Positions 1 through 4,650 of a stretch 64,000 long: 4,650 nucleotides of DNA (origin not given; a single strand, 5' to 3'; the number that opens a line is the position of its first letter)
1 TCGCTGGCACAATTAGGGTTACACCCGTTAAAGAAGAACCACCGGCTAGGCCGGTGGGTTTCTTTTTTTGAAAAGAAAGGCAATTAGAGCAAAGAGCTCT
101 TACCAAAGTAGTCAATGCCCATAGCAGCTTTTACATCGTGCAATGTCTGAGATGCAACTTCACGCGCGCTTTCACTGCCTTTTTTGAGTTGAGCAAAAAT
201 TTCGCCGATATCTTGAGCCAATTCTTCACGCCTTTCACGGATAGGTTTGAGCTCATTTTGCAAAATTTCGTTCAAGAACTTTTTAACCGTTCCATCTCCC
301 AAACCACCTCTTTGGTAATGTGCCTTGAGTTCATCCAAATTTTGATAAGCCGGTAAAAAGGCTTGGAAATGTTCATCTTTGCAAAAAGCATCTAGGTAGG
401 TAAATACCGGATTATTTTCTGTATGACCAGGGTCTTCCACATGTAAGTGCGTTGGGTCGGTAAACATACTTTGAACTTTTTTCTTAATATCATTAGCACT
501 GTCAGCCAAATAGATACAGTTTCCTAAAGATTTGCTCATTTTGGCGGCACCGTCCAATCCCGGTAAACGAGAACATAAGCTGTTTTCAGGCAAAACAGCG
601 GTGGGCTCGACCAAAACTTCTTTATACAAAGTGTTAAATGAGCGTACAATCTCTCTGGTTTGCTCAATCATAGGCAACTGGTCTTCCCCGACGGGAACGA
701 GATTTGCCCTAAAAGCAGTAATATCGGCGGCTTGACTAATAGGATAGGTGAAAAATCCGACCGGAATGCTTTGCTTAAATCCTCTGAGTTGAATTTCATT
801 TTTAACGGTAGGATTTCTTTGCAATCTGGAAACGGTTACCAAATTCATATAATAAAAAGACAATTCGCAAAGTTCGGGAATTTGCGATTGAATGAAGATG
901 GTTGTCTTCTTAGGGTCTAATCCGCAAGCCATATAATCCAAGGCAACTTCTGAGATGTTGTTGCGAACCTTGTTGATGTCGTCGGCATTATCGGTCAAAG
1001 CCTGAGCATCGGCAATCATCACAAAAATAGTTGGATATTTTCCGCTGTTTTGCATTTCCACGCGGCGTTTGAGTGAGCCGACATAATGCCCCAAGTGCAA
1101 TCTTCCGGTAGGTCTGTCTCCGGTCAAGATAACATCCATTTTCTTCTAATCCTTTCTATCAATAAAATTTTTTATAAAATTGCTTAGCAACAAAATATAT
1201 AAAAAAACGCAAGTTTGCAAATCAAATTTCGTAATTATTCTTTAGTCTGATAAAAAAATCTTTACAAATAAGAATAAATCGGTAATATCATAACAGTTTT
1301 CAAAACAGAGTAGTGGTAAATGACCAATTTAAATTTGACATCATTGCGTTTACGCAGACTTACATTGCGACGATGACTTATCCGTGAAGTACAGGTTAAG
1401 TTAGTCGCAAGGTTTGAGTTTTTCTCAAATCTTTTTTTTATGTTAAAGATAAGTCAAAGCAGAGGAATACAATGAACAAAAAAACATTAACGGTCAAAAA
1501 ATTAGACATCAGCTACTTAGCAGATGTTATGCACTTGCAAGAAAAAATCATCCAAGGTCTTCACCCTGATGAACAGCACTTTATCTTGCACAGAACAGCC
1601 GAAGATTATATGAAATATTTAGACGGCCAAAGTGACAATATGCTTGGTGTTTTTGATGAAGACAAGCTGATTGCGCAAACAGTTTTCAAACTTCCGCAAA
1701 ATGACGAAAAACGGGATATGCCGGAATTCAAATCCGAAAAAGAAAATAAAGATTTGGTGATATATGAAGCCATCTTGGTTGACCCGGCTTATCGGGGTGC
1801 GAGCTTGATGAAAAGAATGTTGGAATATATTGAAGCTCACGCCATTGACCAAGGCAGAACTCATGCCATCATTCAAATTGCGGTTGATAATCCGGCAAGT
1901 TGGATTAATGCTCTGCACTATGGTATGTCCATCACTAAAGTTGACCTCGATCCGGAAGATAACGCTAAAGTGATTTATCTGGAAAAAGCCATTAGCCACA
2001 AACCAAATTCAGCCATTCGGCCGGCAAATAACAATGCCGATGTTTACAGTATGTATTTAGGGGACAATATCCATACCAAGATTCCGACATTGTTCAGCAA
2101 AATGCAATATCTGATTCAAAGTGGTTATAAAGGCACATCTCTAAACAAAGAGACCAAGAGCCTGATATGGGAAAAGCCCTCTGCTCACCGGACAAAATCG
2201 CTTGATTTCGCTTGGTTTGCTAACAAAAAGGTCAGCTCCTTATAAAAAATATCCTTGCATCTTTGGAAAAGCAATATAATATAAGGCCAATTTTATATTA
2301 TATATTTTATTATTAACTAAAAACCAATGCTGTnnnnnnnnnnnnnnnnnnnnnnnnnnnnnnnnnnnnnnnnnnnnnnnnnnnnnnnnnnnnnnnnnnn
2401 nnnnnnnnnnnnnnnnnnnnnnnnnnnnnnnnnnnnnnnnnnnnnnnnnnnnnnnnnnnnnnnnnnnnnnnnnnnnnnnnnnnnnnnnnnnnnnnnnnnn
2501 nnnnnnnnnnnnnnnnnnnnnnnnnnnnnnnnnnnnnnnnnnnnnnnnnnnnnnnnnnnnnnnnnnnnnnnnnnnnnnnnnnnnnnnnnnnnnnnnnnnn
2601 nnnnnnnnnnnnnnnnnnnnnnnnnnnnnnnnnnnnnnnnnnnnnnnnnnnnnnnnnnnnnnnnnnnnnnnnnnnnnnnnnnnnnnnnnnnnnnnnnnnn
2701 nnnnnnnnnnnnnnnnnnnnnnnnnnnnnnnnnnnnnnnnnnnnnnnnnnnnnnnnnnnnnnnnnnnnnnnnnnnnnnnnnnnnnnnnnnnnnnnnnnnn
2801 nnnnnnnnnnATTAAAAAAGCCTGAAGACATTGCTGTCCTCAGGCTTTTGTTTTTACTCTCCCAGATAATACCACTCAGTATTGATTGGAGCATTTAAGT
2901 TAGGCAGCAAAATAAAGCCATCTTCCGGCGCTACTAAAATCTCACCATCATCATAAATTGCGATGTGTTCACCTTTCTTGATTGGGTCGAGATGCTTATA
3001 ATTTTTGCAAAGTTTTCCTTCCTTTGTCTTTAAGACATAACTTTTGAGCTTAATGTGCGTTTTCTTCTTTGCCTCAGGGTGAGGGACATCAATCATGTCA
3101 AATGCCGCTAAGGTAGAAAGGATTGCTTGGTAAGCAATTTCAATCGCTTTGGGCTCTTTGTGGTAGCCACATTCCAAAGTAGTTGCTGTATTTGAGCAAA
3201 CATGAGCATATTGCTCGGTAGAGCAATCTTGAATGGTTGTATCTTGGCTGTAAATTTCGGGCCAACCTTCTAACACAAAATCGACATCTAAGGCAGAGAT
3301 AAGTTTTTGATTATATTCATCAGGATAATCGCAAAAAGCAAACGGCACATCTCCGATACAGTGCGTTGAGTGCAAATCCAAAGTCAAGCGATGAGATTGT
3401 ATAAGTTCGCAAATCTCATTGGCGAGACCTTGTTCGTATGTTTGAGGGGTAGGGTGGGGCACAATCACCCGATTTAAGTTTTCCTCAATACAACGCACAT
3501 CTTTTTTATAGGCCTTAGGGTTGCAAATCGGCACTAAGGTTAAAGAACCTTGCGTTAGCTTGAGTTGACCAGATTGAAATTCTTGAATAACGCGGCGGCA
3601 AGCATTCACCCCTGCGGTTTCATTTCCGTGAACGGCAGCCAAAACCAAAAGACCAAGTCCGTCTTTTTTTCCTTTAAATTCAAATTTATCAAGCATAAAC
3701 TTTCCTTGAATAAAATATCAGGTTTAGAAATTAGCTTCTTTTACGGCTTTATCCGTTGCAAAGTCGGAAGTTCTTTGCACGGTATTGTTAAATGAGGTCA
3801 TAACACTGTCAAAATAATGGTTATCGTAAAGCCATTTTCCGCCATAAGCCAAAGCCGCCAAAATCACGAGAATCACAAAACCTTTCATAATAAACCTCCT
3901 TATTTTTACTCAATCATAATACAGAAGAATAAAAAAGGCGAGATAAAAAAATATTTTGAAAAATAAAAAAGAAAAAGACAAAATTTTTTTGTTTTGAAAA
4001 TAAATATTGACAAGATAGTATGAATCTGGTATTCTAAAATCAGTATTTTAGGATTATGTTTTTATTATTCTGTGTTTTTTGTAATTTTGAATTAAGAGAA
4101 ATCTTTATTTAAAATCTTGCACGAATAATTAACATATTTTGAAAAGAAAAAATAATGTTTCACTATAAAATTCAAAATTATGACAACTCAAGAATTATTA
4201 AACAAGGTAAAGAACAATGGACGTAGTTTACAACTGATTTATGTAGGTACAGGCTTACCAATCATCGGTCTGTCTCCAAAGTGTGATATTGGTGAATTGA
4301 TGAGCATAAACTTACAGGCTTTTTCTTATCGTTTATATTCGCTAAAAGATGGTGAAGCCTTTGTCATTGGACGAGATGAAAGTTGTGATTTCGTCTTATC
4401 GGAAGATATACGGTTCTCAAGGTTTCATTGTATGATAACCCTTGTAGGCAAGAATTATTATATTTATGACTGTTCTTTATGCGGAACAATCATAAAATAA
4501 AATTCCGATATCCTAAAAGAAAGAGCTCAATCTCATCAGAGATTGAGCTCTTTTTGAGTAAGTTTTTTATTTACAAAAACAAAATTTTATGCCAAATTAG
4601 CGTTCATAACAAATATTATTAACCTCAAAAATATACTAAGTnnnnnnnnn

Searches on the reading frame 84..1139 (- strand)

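Call 39: search_protein_families(library=pfam, proteins=[window:84-1139:-], max_evalue=0.00001)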
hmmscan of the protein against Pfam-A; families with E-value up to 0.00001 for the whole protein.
window:84-1139:- (351 aa): 1 family
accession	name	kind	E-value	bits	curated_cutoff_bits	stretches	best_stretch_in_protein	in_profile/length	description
PF00579.31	tRNA-synt_1b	-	1e-56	192.9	21.1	1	4-297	8-291/292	tRNA synthetases class I (W and Y)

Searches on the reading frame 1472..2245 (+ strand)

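Call 39: search_protein_families(library=pfam, proteins=[window:1472-2245:+], max_evalue=0.00001)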
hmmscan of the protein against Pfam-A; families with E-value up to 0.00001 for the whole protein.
window:1472-2245:+ (257 aa): 1 family
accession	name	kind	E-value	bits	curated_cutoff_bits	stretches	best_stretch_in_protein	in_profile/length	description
PF00583.31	Acetyltransf_1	-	1e-06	29.5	20.7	1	49-143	24-107/116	Acetyltransferase (GNAT) family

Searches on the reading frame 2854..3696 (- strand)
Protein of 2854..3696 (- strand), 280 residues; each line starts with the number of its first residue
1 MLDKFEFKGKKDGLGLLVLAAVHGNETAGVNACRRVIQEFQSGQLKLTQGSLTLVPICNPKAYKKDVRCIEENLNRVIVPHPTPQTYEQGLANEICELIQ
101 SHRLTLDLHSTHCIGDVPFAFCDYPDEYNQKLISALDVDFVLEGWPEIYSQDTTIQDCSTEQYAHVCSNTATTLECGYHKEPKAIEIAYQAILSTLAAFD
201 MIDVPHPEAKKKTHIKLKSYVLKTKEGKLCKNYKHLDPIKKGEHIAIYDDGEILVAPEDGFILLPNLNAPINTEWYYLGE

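Call 6: search_protein_families(library=pfam, proteins=[window:2854-3696:-], max_evalue=0.01)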
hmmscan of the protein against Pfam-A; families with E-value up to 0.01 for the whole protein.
window:2854-3696:- (280 aa): 1 family
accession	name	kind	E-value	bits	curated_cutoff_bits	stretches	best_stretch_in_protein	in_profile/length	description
PF24827.1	AstE_AspA_cat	-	4.7e-21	75.6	25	1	15-148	4-148/192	Succinylglutamate desuccinylase/Aspartoacylase catalytic domain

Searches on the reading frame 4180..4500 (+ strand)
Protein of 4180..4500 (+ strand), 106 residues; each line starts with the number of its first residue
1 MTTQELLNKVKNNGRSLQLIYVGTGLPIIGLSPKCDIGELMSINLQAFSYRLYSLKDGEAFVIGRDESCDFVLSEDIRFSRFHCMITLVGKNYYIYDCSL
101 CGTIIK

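Call 6: search_protein_families(library=pfam, proteins=[window:4180-4500:+], max_evalue=0.01)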
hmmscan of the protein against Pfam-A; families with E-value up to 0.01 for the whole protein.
window:4180-4500:+ (106 aa): 2 families
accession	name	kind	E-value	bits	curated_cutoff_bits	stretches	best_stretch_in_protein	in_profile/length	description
PF00498.31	FHA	-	3.4e-09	37.4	20.7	1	62-105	2-46/67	FHA domain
PF16697.10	Yop-YscD_cpl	-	0.00017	22.2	33.2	1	57-97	15-54/94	Inner membrane component of T3SS, cytoplasmic domain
